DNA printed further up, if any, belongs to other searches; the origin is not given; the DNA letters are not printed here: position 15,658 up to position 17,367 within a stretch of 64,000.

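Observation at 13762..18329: Translationally coupled four-gene operon: RavA/MoxR-like AAA+ ATPase, unknown protein, HExxH+VWA protein, divergent MetK paralog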

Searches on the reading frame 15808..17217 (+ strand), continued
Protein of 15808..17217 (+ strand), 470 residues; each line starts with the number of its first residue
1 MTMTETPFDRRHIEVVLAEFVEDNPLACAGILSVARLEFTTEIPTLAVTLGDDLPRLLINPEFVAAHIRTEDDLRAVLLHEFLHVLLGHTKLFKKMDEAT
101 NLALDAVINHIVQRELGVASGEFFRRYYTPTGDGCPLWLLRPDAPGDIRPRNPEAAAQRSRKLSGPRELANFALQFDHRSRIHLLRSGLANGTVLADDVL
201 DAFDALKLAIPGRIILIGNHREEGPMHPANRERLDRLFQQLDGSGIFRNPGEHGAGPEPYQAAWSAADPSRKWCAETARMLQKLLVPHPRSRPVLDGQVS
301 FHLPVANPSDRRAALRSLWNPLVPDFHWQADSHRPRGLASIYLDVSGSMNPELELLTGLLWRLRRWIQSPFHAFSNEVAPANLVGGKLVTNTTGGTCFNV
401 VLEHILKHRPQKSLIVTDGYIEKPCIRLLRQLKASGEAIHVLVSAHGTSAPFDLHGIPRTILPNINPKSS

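Call 49: search_protein_families(library=pfam, proteins=[L040:6725-7378:+, L067:7296-8399:+, L069:11394-11909:+, L025:7636-7941:+, L086:7549-7866:+, L048:8495-9973:+, L012:12737-13756:+, L029:9668-10363:-], max_evalue=0.01)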
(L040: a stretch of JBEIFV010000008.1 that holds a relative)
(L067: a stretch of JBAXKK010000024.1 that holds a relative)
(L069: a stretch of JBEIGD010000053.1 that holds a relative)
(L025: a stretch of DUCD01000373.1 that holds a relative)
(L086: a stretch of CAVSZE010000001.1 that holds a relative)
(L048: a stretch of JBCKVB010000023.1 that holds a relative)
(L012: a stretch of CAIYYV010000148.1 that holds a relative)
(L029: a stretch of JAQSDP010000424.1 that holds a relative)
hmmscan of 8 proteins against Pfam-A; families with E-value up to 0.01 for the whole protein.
L040:6725-7378:+ (218 aa): 0 families

L067:7296-8399:+ (368 aa): 0 families

L069:11394-11909:+ (172 aa): 1 family
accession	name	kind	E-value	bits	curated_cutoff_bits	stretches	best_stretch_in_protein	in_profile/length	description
PF11697.13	DUF3293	-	1.6e-08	35.5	25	1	65-118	1-54/73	Protein of unknown function (DUF3293)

L025:7636-7941:+ (102 aa): 1 family
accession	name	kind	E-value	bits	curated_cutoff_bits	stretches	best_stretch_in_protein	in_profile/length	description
PF20172.3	DUF6538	-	0.0026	17.8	27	1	45-88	1-47/60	Domain of unknown function (DUF6538)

L086:7549-7866:+ (106 aa): 3 families
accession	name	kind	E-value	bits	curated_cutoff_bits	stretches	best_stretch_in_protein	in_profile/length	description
PF21716.3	dnstrm_HI1420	-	9.2e-15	54.7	27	1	26-103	13-89/90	Probable addiction module antidote protein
PF13560.12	HTH_31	-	0.0033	18.1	27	1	61-98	18-56/64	Helix-turn-helix domain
PF01381.28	HTH_3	-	0.0098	16.3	23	0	63-100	15-52/55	Helix-turn-helix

L048:8495-9973:+ (493 aa): 1 family
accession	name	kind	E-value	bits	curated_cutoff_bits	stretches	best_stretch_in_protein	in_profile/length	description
PF11074.14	DUF2779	-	9.4e-41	139.5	23.3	1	295-420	1-126/126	Domain of unknown function(DUF2779)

L012:12737-13756:+ (340 aa): 2 families
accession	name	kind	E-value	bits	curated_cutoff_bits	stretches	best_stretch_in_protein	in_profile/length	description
PF20208.3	ARPP-1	-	2.1e-84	283.8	27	1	22-317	2-297/297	ARG and Rhodanese-Phosphatase-superfamily-associated Protein domain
PF22549.1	ARPP-2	-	0.00095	18.7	27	1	199-248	159-208/278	ARPP-2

L029:9668-10363:- (231 aa): 1 family
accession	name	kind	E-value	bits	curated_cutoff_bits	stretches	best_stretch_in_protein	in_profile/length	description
PF00925.25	GTP_cyclohydro2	-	1.4e-64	217.1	23.3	1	33-199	1-165/165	GTP cyclohydrolase II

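Call 51: predict_structure(alignment_id=A3)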
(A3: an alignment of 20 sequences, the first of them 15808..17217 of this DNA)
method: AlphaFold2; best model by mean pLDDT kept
length: 470 residues; sequences in the alignment: 20
mean_pLDDT: 73.0   pTM: 0.50
mean pLDDT of the five models: 73.0, 69.8, 69.0, 66.1, 66.1
residues with pLDDT >= 90: 67; 70-90: 233; 50-70: 110; < 50: 60
segments of 3 or more residues with pLDDT < 50: 1-5, 91-93, 164-168, 242-266, 302-304, 319-324
pLDDT, mean of each block of 10 residues (from residue 1): 56 83 63 83 88 89 91 89 73 64 88 82 90 85 69 51 49 59 78 71 74 80 75 74 43 38 50 80 79 56 52 51 50 63 79 81 77 86 69 74 90 88 87 89 88 90 68
secondary structure, 60 per line:
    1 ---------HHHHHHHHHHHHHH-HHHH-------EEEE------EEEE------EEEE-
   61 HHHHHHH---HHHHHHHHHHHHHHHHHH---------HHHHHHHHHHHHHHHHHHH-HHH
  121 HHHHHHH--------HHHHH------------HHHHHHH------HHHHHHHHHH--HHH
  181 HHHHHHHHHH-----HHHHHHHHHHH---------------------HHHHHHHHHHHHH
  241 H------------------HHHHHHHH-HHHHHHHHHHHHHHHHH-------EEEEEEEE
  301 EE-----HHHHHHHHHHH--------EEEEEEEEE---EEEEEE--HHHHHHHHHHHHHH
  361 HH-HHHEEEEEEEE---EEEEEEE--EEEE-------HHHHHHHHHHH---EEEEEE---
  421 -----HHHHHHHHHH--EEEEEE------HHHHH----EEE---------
elements in order: H10-23 H25-28 E36-39 E46-49 E56-59 H61-67 H71-88 H98-116 H118-127 H136-140 H153-159 H166-175 H178-190 H196-206 H228-241 H260-267 H269-285 E293-302 H308-318 E327-335 E339-344 H347-362 E367-374 E378-384 E387-390 H398-408 E412-417 H426-435 E438-443 H450-454 E459-461

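Call 58: fold_search(model_id=the predicted structure, library=pdb)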
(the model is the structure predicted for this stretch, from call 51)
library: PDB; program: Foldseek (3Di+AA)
matches with E <= 10: 705; with E <= 0.001: 4
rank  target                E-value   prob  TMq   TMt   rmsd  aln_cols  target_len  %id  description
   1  9qhe_G                4.1e-05  1.00  0.24  0.44  12.0       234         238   19  NorQD complex state 2 from Jhaorihella thermophila (released 2026-03-25)
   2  9qhf_G                5.5e-04  1.00  0.22  0.42  11.7       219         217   17  NorQD complex state 3 from Jhaorihella thermophila (released 2026-03-25)
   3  7n1o                  6.9e-04  1.00  0.20  0.34   5.5       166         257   16  The von Willebrand factor A domain of human capillary morphogenesis gene II, flexibly fused to the 1TEL crystallization  (released 2021-06-09)
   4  9doc                  9.5e-04  1.00  0.22  0.37   5.1       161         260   16  The von Willebrand factor A domain of human capillary morphogenesis gene II, flexibly fused to the 1TEL crystallization  (released 2024-11-06)
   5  1ijb                  2.8e-03  1.00  0.23  0.49   4.3       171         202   11  The von Willebrand Factor mutant (I546V) A1 domain (released 2002-07-10)
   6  4c2a_A                3.9e-03  1.00  0.23  0.50   4.1       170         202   12  Crystal Structure of High-Affinity von Willebrand Factor A1 domain with R1306Q and I1309V Mutations in Complex with Hi (released 2014-01-08)
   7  6snk_A                3.9e-03  1.00  0.22  0.48   5.4       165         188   14  Crystal structure of the Collagen VI alpha3 N2 domain (released 2020-07-29)
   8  8ft6                  3.9e-03  1.00  0.22  0.37   5.0       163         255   15  The von Willebrand factor A domain of human capillary morphogenesis gene II, flexibly fused to the 1TEL crystallization  (released 2023-03-22)
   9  7mix_D                6.0e-03  1.00  0.23  0.12   5.3       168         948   12  Human N-type voltage-gated calcium channel Cav2.2 in the presence of ziconotide at 3.0 Angstrom resolution (released 2021-07-07)
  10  8fz4_A                7.1e-03  1.00  0.22  0.51   5.3       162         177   15  The von Willebrand factor A domain of Anthrax toxin receptor 2 (released 2023-03-01)
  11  9ykb_B                7.1e-03  1.00  0.20  0.35   5.4       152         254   18  The von Willebrand factor A domain of human capillary morphogenesis gene II, fused to the 1TEL crystallization chapero (released 2025-10-22)
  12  8hmb_E                8.4e-03  1.00  0.22  0.12   4.9       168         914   14  Cryo-EM structure of human high-voltage activated L-type calcium channel CaV1.2 in complex with benidipine (BEN) (released 2024-04-24)
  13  1m10_A                1.2e-02  1.00  0.23  0.49   5.6       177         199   12  Crystal structure of the complex of Glycoprotein Ib alpha and the von Willebrand Factor A1 Domain (released 2002-08-28)
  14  1atz_B                1.4e-02  1.00  0.23  0.51   4.2       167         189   11  HUMAN VON WILLEBRAND FACTOR A3 DOMAIN (released 1998-02-25)
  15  6jp5_F                1.4e-02  1.00  0.20  0.11   6.2       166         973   15  Rabbit Cav1.1-Nifedipine Complex (released 2019-06-12)
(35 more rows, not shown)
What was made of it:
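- On VWA domain with MIDAS: The AF2 model matches NorD and vWF-A domains in Foldseek at E 4e-5 to 1e-3 (calls 51, 58).
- Closest known: CbbQ-CbbO Rubisco activase and NorQ-NorD. Same: The best structural match of g3 is NorD in the NorQD complex (call 58).
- g3 resembles NorD (call 58).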

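Call 68: find_related_loci(query=A3, collection=viral_contigs, flank=10000)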
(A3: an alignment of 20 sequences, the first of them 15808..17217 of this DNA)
Query A3 (470 aa) in viral_contigs; peptide patterns used: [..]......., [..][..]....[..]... (x = any residue, [..] = any of these).
67 stretches matched a pattern; 4 encode a relative of the query (tblastn E <= 1e-3); 4 distinct loci.
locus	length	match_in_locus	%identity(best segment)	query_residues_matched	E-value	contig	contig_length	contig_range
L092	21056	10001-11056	24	57-420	4e-14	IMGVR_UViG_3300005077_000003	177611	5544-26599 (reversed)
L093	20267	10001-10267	37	332-420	3e-9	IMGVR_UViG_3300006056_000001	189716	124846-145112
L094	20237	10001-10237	33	340-418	5e-7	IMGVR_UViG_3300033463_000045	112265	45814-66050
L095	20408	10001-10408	24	49-181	1e-5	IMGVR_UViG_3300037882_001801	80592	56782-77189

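Call 89: find_encoding_contigs(protein=P0227, flank=10000, max_places=2)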
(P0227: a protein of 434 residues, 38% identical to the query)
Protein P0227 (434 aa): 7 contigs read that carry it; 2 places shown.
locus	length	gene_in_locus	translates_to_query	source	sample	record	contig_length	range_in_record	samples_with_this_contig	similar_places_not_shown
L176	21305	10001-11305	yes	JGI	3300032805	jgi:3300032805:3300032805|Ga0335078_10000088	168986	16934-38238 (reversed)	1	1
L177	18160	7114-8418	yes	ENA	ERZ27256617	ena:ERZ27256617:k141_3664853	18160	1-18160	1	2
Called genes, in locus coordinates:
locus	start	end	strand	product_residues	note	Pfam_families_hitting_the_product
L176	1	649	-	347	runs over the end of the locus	PF03747:ADP_ribosyl_GH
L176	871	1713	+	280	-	PF00293:NUDIX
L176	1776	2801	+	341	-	PF00149:Metallophos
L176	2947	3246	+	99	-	-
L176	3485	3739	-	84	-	-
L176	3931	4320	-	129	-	-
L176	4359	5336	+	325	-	PF22552:TY-Chap3, PF22551:TY-Chap1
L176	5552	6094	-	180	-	PF13328:HD_4, PF01966:HD (weak)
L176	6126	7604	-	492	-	PF00092:VWA, PF13519:VWA_2, PF13768:VWA_3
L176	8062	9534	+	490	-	PF07728:AAA_5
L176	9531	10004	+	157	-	-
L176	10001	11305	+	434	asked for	-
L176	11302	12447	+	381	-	PF00438:S-AdoMet_synt_N, PF02773:S-AdoMet_synt_C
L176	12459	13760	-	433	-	PF10117:McrBC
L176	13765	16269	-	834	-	PF07728:AAA_5, PF28529:McrB_lid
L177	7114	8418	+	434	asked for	-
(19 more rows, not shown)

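Call 90: find_encoding_contigs(protein=P0139, flank=10000, max_places=2)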
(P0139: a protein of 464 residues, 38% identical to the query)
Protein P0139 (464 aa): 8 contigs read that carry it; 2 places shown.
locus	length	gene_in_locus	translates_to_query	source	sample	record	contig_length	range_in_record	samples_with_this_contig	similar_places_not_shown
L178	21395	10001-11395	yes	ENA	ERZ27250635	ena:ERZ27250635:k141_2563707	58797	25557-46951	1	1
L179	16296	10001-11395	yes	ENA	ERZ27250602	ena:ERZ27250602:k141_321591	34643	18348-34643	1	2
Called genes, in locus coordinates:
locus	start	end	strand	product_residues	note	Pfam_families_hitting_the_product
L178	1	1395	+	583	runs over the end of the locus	PF01555:N6_N4_Mtase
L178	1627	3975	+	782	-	-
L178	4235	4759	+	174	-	-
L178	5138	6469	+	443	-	PF00004:AAA, PF13604:AAA_30 (faint)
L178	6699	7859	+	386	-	PF00438:S-AdoMet_synt_N, PF02772:S-AdoMet_synt_M, PF02773:S-AdoMet_synt_C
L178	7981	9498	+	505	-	PF07726:AAA_3 (weak), PF07728:AAA_5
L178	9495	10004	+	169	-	-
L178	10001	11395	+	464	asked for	-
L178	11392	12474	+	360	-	PF00438:S-AdoMet_synt_N, PF02772:S-AdoMet_synt_M (weak), PF02773:S-AdoMet_synt_C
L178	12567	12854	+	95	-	-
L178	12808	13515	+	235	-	-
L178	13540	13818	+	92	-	PF12728:HTH_17 (weak)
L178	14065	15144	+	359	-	PF00589:Phage_integrase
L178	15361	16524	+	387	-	PF00155:Aminotran_1_2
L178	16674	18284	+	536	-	PF01293:PEPCK_ATP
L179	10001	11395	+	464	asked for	-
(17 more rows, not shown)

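Call 116: search_dna_similar(query=window:15808-17217:+, collection=plasmids, mode=protein, max_rows=12)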
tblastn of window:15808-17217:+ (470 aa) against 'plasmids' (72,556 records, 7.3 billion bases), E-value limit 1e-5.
No match.

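Call 117: search_dna_similar(query=window:15808-17217:+, collection=phages, mode=protein, max_rows=8)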
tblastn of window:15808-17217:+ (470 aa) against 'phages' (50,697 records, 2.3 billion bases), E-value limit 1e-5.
No match.
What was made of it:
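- No copy in 72,556 plasmid or 50,697 phage records, and only four distant partial relatives of g3 in IMG/VR, none shown to carry the module (calls 68, 116, 117).
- Tried and rejected: Viral contigs, phage and plasmid records do not carry the module: no hit in phages or plasmids, and only four distant partial g3 relatives in IMG/VR (calls 68, 116, 117).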

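Call 119: search_protein_families(library=pfam, proteins=[L051:1767-2213:+, L051:3958-4587:+, L051:4648-5361:+, L051:5354-6619:+, L051:6666-7577:+, L089:6099-6725:+, L089:6745-7122:+, L074:843-1604:+, L071:7276-7902:+, L018:12869-13570:+], max_evalue=0.001)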
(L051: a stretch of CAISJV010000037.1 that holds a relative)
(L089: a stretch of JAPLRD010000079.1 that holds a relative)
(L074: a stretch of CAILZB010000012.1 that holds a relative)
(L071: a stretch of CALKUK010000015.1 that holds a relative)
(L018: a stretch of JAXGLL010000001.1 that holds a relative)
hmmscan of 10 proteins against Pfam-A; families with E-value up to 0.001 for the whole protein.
L051:1767-2213:+ (149 aa): 0 families

L051:3958-4587:+ (210 aa): 0 families

L051:4648-5361:+ (238 aa): 1 family
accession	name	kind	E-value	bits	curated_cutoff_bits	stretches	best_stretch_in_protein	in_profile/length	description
PF01048.26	PNP_UDP_1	-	7e-16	58.8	25.1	1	46-201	37-202/233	Phosphorylase superfamily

L051:5354-6619:+ (422 aa): 0 families

L051:6666-7577:+ (304 aa): 0 families

L089:6099-6725:+ (209 aa): 1 family
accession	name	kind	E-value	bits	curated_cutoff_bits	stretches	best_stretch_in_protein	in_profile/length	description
PF10722.14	YbjN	-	1.4e-08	35.4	22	1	51-177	3-124/126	Putative bacterial sensory transduction regulator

L089:6745-7122:+ (126 aa): 0 families

L074:843-1604:+ (254 aa): 0 families

L071:7276-7902:+ (209 aa): 0 families

L018:12869-13570:+ (234 aa): 0 families
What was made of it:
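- One operon also carries an MtnN-like PNP_UDP_1 gene (call 119).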
